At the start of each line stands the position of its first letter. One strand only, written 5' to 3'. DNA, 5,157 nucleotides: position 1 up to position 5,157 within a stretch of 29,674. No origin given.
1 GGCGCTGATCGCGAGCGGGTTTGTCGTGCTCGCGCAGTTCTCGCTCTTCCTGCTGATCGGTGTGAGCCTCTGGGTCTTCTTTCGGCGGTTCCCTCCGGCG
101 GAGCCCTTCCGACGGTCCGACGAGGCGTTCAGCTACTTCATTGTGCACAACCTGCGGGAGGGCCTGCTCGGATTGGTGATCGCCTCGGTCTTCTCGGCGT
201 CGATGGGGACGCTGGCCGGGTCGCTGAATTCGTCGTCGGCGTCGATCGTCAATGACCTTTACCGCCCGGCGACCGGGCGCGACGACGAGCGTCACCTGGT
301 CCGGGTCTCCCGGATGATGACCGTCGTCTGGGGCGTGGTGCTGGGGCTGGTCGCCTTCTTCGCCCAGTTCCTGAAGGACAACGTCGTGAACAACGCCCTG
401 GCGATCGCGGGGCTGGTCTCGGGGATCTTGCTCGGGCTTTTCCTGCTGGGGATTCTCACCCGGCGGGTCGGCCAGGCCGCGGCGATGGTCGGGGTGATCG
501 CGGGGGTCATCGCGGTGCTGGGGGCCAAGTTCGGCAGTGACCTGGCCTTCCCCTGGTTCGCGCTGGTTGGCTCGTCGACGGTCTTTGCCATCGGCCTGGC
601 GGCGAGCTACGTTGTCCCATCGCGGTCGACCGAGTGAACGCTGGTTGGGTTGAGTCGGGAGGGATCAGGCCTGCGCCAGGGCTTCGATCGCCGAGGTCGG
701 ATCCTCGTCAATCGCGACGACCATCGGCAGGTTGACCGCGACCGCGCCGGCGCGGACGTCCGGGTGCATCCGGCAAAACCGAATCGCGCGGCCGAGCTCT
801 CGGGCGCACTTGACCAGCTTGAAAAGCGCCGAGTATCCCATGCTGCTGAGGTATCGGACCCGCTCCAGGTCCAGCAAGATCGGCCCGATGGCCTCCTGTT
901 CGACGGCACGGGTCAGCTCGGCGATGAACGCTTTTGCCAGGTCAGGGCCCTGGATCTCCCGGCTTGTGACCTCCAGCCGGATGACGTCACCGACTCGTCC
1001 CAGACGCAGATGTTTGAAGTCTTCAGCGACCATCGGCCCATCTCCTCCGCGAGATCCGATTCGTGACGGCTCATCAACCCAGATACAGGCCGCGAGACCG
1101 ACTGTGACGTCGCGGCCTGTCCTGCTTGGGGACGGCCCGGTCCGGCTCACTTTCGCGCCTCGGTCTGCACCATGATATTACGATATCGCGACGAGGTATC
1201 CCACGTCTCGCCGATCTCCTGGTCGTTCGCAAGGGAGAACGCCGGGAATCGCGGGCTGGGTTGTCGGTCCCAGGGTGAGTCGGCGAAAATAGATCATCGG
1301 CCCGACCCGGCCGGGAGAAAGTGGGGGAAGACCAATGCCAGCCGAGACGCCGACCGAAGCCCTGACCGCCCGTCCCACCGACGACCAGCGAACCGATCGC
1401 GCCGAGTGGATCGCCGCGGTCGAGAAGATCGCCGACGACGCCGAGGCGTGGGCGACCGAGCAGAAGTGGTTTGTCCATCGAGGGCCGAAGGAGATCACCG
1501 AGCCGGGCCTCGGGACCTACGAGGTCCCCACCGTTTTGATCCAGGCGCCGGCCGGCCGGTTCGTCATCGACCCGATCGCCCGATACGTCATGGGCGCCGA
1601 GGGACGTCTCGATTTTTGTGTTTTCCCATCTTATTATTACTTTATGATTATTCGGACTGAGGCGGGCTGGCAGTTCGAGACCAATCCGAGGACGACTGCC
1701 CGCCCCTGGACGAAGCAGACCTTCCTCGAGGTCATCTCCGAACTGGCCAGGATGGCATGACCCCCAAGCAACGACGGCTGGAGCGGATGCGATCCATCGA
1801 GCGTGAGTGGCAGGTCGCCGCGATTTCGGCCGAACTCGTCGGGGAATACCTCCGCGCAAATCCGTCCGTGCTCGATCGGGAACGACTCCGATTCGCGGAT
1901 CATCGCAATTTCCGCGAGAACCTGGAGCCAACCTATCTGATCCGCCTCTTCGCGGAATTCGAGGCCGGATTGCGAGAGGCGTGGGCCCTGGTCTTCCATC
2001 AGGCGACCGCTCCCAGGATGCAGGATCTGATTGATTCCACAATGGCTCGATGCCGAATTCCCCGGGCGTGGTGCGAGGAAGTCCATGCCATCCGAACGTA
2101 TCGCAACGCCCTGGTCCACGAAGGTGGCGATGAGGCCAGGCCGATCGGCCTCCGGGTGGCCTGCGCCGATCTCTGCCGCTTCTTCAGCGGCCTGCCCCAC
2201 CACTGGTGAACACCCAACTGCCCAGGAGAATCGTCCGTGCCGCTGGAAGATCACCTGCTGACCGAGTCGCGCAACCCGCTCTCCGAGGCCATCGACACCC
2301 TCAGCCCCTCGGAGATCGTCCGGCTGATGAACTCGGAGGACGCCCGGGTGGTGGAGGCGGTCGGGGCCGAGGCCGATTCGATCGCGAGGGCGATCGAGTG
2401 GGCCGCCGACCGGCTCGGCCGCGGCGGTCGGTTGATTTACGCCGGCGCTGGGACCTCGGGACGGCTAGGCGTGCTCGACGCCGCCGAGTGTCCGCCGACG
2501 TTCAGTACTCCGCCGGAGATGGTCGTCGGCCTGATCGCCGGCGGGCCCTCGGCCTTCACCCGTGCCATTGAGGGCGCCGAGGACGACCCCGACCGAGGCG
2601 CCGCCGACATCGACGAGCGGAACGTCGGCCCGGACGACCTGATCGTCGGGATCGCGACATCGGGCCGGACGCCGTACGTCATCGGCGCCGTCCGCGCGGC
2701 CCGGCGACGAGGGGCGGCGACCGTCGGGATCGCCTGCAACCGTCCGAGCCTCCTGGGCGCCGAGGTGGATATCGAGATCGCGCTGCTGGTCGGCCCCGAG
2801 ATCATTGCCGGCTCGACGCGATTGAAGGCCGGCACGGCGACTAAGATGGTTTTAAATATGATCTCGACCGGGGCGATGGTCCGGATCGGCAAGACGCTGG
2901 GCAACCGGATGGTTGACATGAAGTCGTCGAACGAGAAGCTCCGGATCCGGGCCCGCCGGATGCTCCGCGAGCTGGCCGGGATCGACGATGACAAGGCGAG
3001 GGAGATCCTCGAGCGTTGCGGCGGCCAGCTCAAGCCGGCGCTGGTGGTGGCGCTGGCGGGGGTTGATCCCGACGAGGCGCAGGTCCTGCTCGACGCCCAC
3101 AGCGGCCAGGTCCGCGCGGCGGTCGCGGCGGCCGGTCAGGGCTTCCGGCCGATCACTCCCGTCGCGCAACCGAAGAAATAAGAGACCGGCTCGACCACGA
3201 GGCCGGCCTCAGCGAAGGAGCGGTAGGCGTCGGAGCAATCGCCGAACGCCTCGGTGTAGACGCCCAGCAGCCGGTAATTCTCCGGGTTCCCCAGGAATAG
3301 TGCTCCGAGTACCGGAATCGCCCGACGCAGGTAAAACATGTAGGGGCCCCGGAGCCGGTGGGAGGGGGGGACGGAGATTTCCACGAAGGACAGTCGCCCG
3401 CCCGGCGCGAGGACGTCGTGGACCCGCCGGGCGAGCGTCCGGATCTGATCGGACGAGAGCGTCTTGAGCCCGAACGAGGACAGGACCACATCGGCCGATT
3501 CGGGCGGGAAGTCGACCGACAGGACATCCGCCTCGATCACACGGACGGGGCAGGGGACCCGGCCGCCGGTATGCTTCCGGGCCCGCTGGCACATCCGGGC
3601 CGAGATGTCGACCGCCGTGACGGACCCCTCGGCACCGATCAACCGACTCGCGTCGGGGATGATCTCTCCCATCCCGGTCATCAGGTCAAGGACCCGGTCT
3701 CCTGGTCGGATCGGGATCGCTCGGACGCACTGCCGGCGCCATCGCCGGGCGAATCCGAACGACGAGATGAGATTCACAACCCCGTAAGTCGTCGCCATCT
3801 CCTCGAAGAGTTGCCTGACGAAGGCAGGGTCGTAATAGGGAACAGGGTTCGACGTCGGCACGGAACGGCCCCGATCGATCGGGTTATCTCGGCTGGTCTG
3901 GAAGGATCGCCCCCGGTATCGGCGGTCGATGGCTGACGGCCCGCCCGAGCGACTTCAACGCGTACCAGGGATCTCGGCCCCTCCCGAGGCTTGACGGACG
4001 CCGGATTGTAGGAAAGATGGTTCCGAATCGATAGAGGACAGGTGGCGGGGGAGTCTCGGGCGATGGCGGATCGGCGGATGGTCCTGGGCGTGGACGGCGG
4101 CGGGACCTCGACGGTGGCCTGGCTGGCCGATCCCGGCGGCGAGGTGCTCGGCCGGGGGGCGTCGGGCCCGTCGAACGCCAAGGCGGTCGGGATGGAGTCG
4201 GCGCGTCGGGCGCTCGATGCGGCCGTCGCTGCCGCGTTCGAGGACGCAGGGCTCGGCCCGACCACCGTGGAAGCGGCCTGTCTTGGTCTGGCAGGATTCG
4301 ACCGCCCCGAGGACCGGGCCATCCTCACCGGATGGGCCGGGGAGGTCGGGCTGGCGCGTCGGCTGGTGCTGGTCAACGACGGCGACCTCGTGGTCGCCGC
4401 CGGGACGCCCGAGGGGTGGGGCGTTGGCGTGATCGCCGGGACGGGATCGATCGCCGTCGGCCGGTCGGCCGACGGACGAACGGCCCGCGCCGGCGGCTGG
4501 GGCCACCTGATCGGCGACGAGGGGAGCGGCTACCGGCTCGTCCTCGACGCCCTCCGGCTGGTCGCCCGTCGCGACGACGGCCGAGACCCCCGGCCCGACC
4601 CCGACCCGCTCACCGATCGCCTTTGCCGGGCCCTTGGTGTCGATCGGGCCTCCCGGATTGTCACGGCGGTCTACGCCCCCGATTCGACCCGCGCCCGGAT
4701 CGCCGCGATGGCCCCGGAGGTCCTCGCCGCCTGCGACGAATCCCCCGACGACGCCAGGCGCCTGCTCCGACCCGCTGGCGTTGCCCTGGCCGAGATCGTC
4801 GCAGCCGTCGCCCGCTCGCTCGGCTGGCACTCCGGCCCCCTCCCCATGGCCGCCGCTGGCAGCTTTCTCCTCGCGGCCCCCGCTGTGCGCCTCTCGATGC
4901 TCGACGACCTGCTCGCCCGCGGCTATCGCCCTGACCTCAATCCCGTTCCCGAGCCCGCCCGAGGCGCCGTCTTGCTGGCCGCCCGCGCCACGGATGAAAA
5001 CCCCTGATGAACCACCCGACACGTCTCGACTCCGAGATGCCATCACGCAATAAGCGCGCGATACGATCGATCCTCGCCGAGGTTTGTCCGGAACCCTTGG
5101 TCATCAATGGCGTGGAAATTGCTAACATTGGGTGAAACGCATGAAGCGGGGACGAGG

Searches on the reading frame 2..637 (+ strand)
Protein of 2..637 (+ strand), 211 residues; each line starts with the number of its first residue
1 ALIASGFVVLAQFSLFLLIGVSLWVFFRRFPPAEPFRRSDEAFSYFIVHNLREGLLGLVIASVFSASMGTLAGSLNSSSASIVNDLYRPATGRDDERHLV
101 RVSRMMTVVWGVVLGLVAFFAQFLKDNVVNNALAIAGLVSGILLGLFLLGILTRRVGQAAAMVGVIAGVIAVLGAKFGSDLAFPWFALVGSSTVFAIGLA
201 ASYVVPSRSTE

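Call 68: search_protein_families(library=pfam, proteins=[window:2-637:+], max_evalue=0.00001)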
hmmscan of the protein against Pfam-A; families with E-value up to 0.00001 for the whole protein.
window:2-637:+ (211 aa): 1 family
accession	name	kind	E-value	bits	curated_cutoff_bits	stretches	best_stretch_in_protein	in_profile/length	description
PF00474.23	SSF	-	5.6e-15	55.6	22.8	1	38-168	276-406/406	Sodium:solute symporter family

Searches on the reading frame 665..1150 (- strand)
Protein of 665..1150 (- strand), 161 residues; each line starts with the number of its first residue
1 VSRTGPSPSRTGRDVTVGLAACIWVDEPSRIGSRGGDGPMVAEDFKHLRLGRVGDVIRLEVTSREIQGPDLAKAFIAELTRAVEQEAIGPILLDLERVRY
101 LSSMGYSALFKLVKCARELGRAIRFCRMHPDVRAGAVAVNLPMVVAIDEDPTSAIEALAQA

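Call 68: search_protein_families(library=pfam, proteins=[window:665-1150:-], max_evalue=0.00001)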
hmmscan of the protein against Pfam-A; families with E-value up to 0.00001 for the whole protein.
window:665-1150:- (161 aa): 1 family
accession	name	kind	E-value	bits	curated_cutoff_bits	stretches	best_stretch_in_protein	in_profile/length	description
PF01740.26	STAS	-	7e-10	39.1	22.6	1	72-142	24-94/106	STAS domain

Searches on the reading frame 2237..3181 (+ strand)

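Call 68: search_protein_families(library=pfam, proteins=[window:2237-3181:+], max_evalue=0.00001)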
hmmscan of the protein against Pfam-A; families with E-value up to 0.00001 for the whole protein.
window:2237-3181:+ (314 aa): 5 families
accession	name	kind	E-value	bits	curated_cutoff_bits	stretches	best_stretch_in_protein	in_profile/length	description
PF22645.1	GKRP_SIS_N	-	4.9e-17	62.1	27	1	50-153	3-110/113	Glucokinase regulatory protein N-terminal SIS domain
PF01380.27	SIS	-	3.5e-09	37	25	1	129-208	50-127/131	SIS domain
PF14555.12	UBA_4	-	4.9e-09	36.3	21.8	0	245-269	9-33/43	UBA-like domain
PF13580.11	SIS_2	-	5.1e-08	33.5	27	1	38-165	9-136/138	SIS domain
PF20741.3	GKRP-like_C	-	4.3e-06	27.6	27.7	0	223-259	2-38/100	C-terminal lid domain of glucokinase regulatory protein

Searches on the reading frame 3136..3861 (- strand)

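Call 68: search_protein_families(library=pfam, proteins=[window:3136-3861:-], max_evalue=0.00001)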
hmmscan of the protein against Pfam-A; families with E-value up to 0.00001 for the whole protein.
window:3136-3861:- (241 aa): 6 families
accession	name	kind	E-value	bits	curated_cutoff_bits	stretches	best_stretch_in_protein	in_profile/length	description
PF01209.24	Ubie_methyltran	-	3e-31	109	20.1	1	15-228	9-221/233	ubiE/COQ5 methyltransferase family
PF13649.12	Methyltransf_25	-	4.2e-18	66.3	27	1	57-155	1-97/97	Methyltransferase domain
PF08241.18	Methyltransf_11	-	5.3e-14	53.1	21.2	1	58-159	1-95/95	Methyltransferase domain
PF08242.18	Methyltransf_12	-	1.1e-10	42.5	30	1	59-157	2-98/98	Methyltransferase domain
PF13847.12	Methyltransf_31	-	2.6e-10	40.6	27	1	52-163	2-113/145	Methyltransferase domain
PF13489.12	Methyltransf_23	-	2.4e-06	27.8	27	1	39-171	7-128/164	Methyltransferase domain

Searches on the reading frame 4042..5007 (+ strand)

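Call 68: search_protein_families(library=pfam, proteins=[window:4042-5007:+], max_evalue=0.00001)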
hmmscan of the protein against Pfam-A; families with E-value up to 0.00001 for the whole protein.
window:4042-5007:+ (321 aa): 1 family
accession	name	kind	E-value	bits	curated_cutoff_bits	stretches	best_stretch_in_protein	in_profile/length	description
PF01869.26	BcrAD_BadFG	-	1.5e-39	136.6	31.5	1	15-313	1-271/271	BadF/BadG/BcrA/BcrD ATPase family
